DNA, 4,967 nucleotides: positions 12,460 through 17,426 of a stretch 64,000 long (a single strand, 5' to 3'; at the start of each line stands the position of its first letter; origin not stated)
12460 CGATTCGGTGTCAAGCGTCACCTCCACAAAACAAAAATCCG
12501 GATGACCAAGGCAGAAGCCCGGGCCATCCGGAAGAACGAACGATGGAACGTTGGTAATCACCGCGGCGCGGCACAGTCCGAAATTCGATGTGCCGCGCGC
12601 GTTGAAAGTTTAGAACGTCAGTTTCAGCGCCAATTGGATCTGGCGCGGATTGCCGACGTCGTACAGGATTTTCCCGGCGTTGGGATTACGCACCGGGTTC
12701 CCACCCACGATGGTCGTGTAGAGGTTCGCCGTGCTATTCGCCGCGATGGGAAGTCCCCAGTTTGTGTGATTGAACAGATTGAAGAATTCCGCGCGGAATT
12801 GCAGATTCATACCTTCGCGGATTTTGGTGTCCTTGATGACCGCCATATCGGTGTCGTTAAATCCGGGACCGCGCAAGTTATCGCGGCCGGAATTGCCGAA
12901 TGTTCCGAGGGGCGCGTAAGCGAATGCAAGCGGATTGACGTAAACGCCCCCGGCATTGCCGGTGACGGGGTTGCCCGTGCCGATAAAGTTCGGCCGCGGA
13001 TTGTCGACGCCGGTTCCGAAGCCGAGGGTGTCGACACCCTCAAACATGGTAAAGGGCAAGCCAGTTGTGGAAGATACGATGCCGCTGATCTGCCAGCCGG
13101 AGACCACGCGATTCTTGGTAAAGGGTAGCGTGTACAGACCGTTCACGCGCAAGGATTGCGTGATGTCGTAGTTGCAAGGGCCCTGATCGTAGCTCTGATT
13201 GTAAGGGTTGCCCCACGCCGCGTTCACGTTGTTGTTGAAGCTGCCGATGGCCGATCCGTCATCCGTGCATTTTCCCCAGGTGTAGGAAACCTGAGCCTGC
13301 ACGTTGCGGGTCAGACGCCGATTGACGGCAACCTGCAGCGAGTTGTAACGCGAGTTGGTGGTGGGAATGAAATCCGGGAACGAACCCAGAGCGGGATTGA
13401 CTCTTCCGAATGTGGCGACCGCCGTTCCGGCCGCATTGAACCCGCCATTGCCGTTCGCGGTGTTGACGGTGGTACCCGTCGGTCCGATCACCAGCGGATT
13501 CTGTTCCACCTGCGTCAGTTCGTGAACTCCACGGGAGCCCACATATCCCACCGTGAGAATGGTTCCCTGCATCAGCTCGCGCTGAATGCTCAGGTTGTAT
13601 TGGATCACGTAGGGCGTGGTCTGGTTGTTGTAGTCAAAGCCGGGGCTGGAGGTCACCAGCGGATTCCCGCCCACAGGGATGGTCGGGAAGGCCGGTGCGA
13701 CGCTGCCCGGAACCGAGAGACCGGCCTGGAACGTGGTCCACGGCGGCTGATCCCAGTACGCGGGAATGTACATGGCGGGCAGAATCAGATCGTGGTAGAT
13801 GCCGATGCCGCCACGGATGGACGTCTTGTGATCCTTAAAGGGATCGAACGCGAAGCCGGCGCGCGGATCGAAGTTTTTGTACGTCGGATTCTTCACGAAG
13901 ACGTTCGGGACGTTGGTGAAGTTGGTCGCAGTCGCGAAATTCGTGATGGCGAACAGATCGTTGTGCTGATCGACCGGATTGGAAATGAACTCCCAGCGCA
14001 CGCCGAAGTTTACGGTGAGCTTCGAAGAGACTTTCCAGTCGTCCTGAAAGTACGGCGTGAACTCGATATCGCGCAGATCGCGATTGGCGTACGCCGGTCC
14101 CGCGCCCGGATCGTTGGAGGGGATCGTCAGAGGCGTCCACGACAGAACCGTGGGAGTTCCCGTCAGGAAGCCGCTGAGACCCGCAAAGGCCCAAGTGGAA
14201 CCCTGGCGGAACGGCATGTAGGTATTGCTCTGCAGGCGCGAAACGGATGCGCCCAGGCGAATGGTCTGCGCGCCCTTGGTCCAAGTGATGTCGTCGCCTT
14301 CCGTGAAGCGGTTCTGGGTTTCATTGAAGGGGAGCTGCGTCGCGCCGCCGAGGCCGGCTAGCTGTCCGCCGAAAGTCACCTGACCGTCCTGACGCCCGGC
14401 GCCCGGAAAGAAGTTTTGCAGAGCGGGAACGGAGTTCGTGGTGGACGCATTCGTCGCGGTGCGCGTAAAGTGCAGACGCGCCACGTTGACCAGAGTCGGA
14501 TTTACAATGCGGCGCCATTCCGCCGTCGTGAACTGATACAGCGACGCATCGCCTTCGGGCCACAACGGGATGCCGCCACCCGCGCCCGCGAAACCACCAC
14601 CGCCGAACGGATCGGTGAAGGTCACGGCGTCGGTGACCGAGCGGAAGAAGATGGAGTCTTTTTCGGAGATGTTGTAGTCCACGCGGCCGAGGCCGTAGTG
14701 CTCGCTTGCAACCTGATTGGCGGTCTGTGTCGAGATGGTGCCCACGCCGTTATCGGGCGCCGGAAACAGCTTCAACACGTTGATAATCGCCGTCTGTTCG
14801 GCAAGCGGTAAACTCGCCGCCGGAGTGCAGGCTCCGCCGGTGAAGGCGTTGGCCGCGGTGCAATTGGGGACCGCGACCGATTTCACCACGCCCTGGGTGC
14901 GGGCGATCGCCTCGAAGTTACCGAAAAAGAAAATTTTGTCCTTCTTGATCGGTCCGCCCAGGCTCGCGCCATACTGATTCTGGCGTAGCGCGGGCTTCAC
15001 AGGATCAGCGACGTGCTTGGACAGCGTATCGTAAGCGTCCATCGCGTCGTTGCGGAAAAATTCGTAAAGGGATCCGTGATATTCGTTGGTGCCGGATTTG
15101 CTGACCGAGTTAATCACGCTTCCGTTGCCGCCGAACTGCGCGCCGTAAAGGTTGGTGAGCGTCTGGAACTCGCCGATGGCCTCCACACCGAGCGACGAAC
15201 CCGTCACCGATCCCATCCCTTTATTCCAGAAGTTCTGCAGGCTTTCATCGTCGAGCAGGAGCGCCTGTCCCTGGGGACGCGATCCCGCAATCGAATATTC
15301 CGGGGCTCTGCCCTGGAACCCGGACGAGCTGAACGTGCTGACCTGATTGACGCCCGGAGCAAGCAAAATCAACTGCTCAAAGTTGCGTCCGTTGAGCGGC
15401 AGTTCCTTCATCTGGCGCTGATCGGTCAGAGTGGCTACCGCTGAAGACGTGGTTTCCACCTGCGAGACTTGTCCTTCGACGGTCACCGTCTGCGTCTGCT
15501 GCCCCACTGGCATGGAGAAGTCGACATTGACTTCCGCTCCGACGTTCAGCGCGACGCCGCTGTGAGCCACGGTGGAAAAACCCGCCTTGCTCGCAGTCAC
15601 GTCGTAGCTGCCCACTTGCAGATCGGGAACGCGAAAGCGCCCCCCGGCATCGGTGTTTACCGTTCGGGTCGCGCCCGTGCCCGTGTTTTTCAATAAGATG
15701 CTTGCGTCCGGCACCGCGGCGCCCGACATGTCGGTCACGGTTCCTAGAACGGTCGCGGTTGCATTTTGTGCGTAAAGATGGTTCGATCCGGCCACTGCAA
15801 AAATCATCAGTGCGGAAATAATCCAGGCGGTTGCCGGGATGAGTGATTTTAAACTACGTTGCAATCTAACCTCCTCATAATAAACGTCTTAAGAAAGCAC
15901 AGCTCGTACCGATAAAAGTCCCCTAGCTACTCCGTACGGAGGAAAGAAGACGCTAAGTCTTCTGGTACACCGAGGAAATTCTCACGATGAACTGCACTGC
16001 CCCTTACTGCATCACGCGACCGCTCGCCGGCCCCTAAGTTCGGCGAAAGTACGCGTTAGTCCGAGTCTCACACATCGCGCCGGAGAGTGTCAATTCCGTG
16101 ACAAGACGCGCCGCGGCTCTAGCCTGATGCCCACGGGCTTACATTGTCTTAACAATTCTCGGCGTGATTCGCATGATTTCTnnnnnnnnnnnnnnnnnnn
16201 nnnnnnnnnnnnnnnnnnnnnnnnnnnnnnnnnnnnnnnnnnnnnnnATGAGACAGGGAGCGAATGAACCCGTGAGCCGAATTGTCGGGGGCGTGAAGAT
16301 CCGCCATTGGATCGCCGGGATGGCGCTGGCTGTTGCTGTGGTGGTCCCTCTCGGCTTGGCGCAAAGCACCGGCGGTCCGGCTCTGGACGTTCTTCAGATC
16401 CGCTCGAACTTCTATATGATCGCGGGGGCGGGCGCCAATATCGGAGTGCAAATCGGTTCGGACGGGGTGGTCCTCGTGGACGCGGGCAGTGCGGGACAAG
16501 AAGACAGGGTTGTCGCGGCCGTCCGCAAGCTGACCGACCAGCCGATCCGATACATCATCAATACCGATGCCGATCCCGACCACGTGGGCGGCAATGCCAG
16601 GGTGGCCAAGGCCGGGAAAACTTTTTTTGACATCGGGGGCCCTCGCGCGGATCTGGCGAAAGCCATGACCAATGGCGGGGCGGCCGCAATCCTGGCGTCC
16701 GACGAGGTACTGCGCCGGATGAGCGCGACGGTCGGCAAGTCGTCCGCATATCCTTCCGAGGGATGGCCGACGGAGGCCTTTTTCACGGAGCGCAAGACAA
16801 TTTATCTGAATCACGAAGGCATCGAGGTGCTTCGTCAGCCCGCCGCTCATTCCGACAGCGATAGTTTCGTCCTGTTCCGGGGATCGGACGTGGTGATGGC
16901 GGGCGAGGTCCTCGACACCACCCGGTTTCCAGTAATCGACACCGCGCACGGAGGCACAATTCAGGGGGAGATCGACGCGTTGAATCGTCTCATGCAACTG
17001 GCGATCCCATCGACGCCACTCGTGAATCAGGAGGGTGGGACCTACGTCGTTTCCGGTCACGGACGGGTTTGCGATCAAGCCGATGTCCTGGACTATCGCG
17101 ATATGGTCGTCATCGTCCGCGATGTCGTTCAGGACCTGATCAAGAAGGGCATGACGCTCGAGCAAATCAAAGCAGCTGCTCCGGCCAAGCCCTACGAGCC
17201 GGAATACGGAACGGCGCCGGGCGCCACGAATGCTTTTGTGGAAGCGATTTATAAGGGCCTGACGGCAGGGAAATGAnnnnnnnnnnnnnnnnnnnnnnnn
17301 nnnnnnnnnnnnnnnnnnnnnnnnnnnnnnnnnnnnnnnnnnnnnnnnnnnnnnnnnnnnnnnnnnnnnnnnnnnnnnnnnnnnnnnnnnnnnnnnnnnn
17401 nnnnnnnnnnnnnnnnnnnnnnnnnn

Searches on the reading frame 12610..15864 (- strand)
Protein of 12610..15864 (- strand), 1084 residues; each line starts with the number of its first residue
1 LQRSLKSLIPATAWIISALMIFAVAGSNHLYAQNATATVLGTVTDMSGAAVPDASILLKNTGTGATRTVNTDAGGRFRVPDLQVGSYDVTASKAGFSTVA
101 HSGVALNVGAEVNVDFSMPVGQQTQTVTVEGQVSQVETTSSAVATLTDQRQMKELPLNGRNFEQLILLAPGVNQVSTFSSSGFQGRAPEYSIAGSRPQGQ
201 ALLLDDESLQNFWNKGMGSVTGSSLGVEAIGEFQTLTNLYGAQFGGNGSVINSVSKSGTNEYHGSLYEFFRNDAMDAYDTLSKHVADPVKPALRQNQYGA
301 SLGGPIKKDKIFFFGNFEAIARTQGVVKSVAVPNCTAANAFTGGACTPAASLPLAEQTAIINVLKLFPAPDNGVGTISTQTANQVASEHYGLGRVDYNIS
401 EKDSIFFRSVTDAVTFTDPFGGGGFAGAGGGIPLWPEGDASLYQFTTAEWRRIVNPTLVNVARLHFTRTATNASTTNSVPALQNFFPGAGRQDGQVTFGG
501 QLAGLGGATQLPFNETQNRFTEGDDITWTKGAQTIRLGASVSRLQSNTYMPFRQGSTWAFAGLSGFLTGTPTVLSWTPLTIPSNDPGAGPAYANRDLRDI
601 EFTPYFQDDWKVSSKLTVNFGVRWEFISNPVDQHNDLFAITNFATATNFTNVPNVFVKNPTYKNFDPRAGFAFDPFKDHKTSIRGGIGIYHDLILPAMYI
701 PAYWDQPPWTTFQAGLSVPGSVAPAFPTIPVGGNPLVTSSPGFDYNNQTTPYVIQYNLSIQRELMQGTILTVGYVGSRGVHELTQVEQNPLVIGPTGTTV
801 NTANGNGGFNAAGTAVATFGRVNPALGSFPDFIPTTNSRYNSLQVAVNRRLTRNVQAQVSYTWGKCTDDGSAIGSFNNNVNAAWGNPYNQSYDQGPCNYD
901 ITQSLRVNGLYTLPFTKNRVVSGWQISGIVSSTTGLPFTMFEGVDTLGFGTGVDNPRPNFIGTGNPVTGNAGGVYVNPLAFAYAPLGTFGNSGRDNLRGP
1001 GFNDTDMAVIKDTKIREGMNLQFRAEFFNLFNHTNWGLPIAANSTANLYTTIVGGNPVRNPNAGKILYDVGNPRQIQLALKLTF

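Call 45: search_protein_families(library=pfam, proteins=[window:12610-15864:-], max_evalue=0.001)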
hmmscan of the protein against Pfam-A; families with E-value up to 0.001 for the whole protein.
window:12610-15864:- (1084 aa): 3 families
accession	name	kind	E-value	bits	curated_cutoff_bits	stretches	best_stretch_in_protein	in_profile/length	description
PF25183.1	OMP_b-brl_4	-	2.1e-167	559.5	30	1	254-1077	1-838/838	Outer membrane beta barrel domain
PF13620.12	CarboxypepD_reg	-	3.6e-20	72.5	32.3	1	38-118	1-81/82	Carboxypeptidase regulatory-like domain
PF13715.12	CarbopepD_reg_2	-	2e-06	28.1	32.2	1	41-114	3-72/88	CarboxypepD_reg-like domain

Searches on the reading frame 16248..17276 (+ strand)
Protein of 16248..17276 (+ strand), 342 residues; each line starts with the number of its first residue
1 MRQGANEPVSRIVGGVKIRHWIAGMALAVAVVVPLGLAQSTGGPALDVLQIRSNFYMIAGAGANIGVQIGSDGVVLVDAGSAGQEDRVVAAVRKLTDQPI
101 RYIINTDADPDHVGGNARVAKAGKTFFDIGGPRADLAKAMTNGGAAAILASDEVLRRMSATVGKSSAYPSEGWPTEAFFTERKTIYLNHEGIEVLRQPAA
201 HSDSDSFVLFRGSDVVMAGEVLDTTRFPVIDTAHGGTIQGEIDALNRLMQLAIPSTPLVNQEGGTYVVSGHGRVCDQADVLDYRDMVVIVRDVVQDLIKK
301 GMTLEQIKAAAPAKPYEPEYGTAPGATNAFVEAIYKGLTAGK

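Call 45: search_protein_families(library=pfam, proteins=[window:16248-17276:+], max_evalue=0.001)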
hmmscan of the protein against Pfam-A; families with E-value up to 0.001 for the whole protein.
window:16248-17276:+ (342 aa): 1 family
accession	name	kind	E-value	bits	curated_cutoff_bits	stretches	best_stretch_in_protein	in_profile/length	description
PF00753.33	Lactamase_B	-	9.7e-11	42.4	22.7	1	64-250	7-186/196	Metallo-beta-lactamase superfamily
